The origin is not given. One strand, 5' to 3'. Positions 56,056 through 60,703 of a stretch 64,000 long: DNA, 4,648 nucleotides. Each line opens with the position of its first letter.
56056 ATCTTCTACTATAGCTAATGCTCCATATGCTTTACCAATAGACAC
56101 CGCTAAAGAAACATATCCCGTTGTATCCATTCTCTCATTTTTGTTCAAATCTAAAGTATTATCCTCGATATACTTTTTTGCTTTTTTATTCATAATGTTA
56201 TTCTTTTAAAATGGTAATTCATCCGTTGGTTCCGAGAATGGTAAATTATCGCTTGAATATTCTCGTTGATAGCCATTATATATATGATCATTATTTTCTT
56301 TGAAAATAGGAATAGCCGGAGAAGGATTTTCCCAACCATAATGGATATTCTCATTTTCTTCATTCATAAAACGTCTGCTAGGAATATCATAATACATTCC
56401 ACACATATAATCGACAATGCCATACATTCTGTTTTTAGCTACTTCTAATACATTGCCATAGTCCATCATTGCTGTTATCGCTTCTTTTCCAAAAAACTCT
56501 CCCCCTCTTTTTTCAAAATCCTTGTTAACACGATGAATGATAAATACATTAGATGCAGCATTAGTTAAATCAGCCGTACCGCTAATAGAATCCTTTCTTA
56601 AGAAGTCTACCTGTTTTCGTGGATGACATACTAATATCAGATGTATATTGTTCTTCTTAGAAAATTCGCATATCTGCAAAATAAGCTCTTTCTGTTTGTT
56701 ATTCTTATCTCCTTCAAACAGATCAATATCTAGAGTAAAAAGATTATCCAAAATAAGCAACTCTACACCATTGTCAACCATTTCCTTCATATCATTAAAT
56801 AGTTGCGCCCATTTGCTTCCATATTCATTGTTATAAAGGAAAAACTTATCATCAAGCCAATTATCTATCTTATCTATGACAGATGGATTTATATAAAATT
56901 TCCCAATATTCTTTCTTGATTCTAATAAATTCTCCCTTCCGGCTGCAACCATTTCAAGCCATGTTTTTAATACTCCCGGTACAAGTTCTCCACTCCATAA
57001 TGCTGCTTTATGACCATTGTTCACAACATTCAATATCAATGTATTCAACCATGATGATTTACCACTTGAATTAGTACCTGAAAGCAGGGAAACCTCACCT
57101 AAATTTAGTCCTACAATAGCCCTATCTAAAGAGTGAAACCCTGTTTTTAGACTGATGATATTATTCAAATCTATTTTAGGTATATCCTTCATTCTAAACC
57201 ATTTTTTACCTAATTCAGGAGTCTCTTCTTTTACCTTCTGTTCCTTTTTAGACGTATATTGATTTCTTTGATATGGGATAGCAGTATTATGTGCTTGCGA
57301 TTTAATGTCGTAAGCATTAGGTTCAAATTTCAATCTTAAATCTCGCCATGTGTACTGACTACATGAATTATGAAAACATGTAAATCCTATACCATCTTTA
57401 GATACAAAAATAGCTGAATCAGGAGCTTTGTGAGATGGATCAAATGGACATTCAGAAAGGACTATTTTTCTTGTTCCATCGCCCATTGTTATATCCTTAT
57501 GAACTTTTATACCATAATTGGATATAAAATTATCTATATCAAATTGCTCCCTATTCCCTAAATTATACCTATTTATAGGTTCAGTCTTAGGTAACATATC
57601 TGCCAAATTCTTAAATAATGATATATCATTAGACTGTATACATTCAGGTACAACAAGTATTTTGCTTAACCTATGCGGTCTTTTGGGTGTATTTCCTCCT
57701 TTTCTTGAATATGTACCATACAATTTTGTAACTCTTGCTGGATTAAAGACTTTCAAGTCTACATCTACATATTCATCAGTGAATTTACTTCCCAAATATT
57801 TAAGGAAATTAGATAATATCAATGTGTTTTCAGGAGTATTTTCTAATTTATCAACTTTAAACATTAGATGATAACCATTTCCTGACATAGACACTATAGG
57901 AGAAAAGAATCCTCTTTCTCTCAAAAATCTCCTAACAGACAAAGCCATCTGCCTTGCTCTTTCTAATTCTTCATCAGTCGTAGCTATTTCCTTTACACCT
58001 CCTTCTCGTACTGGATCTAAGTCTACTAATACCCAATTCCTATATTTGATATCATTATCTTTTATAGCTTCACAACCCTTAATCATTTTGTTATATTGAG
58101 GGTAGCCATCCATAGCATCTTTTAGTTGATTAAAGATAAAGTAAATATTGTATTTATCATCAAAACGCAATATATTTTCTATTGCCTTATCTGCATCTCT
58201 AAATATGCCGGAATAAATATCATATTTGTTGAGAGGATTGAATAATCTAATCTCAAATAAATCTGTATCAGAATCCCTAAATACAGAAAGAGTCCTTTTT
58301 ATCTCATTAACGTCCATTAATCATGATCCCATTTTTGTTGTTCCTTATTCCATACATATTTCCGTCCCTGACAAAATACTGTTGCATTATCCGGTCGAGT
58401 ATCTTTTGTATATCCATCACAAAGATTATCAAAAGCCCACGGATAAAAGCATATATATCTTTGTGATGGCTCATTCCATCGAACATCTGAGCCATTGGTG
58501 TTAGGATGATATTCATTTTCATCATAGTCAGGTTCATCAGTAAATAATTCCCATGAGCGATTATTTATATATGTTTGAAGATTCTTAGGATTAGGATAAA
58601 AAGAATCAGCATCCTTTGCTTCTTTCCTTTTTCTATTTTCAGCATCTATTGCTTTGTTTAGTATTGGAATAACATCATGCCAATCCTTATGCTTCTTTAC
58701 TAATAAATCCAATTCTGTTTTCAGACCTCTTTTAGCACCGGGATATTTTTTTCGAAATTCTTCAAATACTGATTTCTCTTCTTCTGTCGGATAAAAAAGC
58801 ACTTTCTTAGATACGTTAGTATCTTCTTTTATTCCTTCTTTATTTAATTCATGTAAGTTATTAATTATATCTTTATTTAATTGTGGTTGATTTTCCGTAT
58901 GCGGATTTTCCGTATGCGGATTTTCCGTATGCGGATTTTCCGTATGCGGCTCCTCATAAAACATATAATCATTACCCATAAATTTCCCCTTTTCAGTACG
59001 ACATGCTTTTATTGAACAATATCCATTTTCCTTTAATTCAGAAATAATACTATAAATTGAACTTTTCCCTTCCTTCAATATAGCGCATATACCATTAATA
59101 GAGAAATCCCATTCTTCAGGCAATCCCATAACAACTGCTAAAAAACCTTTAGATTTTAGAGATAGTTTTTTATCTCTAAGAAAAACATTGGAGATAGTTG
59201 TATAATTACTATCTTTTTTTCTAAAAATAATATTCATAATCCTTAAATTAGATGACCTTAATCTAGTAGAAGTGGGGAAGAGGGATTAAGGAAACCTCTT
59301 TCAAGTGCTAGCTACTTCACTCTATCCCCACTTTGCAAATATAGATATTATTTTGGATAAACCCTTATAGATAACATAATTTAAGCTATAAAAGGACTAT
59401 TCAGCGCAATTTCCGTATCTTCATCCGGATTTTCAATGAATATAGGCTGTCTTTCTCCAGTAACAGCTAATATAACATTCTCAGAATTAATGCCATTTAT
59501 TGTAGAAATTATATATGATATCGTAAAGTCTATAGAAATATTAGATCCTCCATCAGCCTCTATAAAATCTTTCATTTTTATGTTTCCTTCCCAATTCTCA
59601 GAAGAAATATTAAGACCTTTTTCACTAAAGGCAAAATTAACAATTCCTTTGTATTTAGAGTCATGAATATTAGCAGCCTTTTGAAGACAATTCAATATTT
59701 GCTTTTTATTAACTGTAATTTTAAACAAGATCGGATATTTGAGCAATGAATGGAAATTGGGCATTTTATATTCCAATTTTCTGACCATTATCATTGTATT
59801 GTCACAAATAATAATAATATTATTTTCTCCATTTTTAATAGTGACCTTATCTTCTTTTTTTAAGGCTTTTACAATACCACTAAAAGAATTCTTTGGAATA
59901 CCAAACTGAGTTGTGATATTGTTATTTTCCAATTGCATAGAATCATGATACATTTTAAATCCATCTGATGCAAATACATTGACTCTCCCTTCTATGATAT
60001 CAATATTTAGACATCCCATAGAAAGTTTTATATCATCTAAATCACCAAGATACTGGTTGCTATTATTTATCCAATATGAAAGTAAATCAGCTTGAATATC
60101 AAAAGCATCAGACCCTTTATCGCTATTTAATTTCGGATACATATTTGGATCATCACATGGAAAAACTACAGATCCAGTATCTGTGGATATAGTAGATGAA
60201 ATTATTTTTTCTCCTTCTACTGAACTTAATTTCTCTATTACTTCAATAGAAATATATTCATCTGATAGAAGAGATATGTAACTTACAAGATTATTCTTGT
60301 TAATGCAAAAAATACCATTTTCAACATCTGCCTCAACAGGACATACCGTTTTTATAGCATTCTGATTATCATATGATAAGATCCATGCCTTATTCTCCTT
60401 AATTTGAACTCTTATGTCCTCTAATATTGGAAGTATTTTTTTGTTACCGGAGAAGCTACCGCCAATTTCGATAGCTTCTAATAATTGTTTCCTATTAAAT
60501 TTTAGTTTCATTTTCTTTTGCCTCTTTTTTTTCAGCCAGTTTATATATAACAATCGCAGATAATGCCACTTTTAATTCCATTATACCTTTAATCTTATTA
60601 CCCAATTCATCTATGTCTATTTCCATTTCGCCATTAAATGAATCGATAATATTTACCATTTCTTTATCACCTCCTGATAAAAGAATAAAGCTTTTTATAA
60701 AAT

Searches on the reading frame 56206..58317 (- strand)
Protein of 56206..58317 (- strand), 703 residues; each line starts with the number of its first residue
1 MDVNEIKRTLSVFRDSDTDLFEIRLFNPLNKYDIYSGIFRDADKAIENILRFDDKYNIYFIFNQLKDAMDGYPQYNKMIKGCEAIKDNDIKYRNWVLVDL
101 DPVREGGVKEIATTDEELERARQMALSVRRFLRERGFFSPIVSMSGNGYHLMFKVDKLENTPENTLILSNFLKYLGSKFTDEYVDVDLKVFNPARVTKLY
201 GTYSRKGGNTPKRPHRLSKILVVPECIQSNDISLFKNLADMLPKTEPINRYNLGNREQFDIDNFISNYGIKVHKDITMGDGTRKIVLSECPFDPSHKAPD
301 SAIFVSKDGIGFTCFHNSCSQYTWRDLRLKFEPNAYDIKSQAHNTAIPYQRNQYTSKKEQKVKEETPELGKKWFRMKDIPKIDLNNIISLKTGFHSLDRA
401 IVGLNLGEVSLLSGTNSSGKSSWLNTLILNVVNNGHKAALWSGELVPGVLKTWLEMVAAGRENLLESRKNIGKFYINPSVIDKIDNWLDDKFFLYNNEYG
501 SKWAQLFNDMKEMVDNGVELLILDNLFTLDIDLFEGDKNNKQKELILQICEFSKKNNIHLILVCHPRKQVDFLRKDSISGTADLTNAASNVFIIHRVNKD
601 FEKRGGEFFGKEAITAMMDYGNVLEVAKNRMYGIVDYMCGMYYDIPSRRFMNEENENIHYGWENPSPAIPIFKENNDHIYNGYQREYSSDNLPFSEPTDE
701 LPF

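Call 44: search_protein_families(library=pfam, proteins=[window:56206-58317:-], max_evalue=0.001)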
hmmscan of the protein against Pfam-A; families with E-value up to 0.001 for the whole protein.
window:56206-58317:- (703 aa): 2 families
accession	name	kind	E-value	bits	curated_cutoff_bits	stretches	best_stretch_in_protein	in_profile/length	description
PF03796.21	DnaB_C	-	1.6e-05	24.9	27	1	390-571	2-183/255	DnaB-like helicase C terminal domain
PF13481.12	AAA_25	-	4.7e-05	23.5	27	1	394-569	19-193/195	AAA domain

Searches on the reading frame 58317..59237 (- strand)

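Call 45: search_protein_families(library=pfam, proteins=[window:58317-59237:-], max_evalue=0.001)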
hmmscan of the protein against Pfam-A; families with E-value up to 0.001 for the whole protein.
window:58317-59237:- (306 aa): 1 family
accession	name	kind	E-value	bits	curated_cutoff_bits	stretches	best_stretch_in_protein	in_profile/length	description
PF13730.12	HTH_36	-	0.00016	21.9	25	1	24-73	2-54/55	Helix-turn-helix domain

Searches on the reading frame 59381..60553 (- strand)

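Call 45: search_protein_families(library=pfam, proteins=[window:59381-60553:-], max_evalue=0.001)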
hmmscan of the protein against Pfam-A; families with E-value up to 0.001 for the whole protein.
window:59381-60553:- (390 aa): 3 families
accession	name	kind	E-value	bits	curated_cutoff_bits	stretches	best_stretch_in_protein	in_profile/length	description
PF00712.24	DNA_pol3_beta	-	4e-12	46.8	24.4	1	15-113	1-99/120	DNA polymerase III beta subunit, N-terminal domain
PF02768.20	DNA_pol3_beta_3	-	1e-09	38.7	27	1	278-380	11-112/121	DNA polymerase III beta subunit, C-terminal domain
PF02767.21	DNA_pol3_beta_2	-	1.2e-07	32.4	27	1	173-266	21-116/116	DNA polymerase III beta subunit, central domain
